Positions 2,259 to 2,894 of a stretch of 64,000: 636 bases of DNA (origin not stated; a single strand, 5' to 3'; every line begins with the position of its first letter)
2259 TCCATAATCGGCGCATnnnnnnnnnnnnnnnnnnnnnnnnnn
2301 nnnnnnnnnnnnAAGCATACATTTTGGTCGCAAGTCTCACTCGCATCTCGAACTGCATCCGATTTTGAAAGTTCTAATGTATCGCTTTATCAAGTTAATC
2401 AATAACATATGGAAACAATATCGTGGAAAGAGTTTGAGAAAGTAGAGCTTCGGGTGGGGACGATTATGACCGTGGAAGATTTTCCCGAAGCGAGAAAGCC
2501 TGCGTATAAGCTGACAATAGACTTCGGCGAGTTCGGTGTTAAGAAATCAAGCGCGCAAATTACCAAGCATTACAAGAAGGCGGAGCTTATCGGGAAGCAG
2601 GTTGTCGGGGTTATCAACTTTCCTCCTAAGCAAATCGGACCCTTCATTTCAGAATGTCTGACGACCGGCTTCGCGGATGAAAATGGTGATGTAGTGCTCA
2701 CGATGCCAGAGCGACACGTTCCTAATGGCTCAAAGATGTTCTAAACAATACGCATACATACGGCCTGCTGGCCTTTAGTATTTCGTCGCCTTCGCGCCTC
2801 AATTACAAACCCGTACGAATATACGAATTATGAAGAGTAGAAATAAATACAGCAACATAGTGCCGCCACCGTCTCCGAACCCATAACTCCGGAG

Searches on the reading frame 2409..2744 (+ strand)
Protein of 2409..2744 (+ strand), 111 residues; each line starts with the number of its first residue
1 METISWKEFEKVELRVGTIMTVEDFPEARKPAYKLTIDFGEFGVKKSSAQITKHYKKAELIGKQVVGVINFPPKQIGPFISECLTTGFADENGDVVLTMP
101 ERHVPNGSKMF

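Call 20: search_protein_families(library=pfam, proteins=[window:2409-2744:+], max_evalue=10)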
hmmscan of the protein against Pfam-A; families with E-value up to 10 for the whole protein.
window:2409-2744:+ (111 aa): 1 family
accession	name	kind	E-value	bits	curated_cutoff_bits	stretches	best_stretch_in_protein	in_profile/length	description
PF01588.26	tRNA_bind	-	1.7e-14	54.1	27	1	14-109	1-96/96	Putative tRNA binding domain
